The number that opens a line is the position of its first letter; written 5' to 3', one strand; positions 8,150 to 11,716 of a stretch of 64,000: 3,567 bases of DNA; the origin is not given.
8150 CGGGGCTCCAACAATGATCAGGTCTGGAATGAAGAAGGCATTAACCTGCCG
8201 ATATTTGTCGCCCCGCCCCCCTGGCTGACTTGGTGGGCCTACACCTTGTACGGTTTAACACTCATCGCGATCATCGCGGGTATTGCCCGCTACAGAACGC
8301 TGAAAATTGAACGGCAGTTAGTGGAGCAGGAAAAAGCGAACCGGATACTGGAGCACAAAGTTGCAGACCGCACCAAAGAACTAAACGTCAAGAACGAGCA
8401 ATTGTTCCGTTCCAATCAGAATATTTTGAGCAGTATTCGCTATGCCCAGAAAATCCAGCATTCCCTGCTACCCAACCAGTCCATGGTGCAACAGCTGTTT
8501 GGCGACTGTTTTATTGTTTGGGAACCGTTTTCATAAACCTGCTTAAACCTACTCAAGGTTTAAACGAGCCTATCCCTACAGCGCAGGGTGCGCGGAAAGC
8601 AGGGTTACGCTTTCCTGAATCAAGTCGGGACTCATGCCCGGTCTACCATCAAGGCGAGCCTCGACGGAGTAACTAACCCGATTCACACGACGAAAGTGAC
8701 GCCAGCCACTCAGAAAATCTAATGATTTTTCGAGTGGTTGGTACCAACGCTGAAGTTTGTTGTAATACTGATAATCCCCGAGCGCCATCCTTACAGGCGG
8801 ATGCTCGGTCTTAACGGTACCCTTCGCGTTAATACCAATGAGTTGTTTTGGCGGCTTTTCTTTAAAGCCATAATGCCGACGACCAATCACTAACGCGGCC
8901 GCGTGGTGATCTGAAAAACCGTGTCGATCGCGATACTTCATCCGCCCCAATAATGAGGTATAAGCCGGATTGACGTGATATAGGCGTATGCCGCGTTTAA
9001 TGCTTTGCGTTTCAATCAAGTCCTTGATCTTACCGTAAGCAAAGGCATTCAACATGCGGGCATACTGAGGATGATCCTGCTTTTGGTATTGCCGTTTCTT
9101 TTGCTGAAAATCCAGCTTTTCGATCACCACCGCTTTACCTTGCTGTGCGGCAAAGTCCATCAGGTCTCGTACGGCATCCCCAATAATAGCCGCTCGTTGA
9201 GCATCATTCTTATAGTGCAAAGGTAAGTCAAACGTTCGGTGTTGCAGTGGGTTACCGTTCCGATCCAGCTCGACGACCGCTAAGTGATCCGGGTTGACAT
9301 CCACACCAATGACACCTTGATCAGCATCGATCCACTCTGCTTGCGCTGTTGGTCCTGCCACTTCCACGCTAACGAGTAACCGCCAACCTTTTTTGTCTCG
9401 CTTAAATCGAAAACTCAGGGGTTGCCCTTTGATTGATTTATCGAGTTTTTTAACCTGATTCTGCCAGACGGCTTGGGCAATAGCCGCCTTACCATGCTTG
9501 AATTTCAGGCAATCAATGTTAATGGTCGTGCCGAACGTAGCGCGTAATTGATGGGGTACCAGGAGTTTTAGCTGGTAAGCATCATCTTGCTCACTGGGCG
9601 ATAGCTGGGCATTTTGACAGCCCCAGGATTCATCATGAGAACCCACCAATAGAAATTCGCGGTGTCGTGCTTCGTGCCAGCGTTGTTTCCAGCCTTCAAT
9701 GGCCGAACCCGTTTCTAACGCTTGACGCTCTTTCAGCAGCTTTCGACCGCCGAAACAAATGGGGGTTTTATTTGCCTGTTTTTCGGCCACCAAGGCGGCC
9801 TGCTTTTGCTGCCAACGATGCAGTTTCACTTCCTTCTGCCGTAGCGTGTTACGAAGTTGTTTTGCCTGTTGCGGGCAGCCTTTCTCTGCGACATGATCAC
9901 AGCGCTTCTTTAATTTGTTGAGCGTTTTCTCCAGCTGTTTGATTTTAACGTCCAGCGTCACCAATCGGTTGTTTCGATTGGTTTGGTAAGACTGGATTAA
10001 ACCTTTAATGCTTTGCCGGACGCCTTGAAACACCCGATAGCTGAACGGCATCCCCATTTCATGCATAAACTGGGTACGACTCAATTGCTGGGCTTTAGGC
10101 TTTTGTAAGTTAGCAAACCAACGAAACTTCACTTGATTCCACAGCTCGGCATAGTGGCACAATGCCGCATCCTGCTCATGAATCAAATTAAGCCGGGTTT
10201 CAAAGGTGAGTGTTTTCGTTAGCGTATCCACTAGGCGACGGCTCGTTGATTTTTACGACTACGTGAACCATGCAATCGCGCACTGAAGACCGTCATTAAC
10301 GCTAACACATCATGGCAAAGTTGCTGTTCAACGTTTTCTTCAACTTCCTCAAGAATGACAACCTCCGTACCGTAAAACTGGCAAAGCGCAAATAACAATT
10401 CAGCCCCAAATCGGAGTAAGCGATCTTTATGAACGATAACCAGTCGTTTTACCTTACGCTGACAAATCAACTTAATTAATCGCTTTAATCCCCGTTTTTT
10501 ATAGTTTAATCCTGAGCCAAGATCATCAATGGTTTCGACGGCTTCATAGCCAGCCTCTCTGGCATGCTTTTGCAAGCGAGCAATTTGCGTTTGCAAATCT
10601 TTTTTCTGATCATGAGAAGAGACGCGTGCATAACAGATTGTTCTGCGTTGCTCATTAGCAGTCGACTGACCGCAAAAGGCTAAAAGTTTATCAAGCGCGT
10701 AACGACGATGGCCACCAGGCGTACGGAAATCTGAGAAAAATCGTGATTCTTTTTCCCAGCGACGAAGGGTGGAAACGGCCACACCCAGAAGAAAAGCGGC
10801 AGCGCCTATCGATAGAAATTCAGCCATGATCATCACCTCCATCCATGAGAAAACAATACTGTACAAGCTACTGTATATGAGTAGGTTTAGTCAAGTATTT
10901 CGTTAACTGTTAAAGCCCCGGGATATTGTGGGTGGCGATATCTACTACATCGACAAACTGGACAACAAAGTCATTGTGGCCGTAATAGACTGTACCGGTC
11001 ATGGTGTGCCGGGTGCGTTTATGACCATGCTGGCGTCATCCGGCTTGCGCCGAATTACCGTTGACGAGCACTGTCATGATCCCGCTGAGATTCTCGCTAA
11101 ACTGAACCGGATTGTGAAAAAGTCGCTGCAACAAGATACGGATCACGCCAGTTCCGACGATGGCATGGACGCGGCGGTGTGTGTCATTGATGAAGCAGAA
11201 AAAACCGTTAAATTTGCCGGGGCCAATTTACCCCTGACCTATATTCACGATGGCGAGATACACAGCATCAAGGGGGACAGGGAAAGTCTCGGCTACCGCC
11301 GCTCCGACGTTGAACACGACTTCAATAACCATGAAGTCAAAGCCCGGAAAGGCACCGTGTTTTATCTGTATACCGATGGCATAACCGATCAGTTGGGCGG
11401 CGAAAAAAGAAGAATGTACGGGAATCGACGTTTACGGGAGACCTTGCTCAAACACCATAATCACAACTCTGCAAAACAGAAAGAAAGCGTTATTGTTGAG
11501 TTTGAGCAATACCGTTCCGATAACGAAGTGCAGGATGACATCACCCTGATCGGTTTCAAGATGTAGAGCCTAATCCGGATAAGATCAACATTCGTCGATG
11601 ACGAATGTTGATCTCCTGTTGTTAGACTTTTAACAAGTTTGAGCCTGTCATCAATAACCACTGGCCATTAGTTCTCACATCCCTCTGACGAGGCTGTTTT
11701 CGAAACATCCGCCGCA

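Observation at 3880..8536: SiaABCD-like module with inverted gene organisation and a giant propeller sensor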

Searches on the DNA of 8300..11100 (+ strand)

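Call 17: search_rna_families(source=window, start=8300, end=11100, threshold=evalue, max_evalue=1)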
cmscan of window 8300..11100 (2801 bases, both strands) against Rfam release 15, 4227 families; matches with E-value up to 1: 0.
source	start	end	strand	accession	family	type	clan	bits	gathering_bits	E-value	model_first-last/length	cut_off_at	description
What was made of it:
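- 8527..8760 (-): strongly structured 3' end of tnpB plus the right end; candidate omega-RNA scaffold. No Rfam match (call 17).
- Tried and rejected: Rfam search of the IS and both junctions found nothing: no group I intron (so no IStron-type splicing rescue, and the element is antisense to the gene anyway) and no known omega-RNA family (call 17).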

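Call 48: search_dna_similar(query=window:8500-10950:+, collection=plasmids, mode=distant, max_rows=10)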
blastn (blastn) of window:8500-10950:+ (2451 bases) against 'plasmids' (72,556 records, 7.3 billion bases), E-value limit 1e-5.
Records with a match: 1; places in all: 1; records where one place covers at least 80% of the query: 0.
Best place of each record, by identity: 60-80% 1.
By first word of the organism name: Microcystis 1.
By predicted mobility (MOB-suite, as given by PLSDB): non-mobilizable 1.
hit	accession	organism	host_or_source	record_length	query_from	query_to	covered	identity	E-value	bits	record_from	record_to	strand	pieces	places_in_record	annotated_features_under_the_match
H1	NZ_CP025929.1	Microcystis aeruginosa NIES-2481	cell culture,freshwater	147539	1855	2040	8%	68.8%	4e-10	75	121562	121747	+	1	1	IS607 family transposase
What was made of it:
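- Closest known: IS607-family insertion sequences. Different: No close DNA relative was found in the plasmid collection (call 48).
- Tried and rejected: In the plasmid collection the only hit was a 186-bp, 69%-identical match to a Microcystis IS607 transposase (call 48).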

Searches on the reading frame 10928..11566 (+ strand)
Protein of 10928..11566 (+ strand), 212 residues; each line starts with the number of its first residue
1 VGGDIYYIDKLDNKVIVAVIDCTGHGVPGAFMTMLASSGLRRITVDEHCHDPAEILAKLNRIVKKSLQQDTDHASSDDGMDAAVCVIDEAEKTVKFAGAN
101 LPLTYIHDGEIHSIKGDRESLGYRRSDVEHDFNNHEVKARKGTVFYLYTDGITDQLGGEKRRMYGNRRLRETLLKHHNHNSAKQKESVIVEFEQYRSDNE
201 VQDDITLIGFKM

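Call 4: search_protein_families(library=pfam, proteins=[window:10928-11566:+], max_evalue=0.01)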
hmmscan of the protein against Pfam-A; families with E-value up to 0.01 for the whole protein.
window:10928-11566:+ (212 aa): 1 family
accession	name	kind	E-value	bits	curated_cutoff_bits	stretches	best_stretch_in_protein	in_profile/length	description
PF07228.17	SpoIIE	-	1.8e-30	106.7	25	1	12-210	2-189/192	Stage II sporulation protein E (SpoIIE)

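Call 5: search_protein_families(library=ncbifam, proteins=[window:10928-11566:+], max_evalue=0.01)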
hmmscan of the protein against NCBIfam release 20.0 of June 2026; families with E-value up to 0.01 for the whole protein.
window:10928-11566:+ (212 aa): 2 families
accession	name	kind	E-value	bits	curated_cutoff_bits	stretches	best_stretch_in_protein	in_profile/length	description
NF038263.1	prot_phos_SiaA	equivalog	1e-50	173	700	1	2-212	450-657/658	biofilm regulation protein phosphatase SiaA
TIGR02865.1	spore_II_E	equivalog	0.0059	14.7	490.8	1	84-211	641-762/764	stage II sporulation protein E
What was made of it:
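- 10918..11566 (+): 3' fragment of the siaA-like gene: PP2C/SpoIIE catalytic core (mechanical ORF from the GTG at 10928), still an open frame to its natural stop. It covers SiaA model positions 450-657 at 173 bits (calls 4-5).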

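Call 31: find_encoding_contigs(protein=window:10928-11563:+, flank=10000, max_places=6)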
Protein seq(212 aa) (212 aa): no gene with exactly this product is on record in the collection.

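Call 40: search_solved_structures(query=window:10928-11566:+, max_evalue=0.001, show_alignments=1)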
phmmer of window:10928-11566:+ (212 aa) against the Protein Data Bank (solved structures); distinct sequences matched with E-value up to 0.001: 1.
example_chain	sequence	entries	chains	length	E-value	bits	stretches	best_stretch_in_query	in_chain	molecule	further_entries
6k4e_A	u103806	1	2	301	7.9e-35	123.7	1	1-211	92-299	Putative serine phosphatase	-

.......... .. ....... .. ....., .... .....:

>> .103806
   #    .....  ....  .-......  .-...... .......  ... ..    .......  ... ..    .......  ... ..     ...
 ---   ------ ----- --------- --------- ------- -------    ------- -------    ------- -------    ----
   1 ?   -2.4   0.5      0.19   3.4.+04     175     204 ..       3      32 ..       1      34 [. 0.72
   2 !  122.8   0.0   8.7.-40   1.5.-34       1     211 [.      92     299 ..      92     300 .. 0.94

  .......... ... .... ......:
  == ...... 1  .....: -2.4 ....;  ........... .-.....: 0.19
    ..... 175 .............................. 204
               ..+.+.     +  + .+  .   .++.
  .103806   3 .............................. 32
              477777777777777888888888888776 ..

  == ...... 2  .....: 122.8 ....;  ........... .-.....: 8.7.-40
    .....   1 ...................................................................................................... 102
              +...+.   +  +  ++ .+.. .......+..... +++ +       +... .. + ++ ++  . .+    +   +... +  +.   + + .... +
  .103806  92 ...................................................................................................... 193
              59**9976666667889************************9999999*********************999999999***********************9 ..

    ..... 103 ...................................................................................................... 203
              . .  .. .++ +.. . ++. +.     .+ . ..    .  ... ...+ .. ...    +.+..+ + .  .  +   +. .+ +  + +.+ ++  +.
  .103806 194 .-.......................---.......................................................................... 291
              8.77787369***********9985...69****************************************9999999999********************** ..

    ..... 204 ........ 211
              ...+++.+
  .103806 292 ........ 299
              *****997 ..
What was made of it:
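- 10918..11566 (+): Its only PDB hit is the P. aeruginosa SiaA PP2C domain 6k4e at E 7.9e-35 (call 40).
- On SiaABCD module (P. aeruginosa type): The PP2C core is nevertheless most similar to SiaA 6k4e (call 40).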
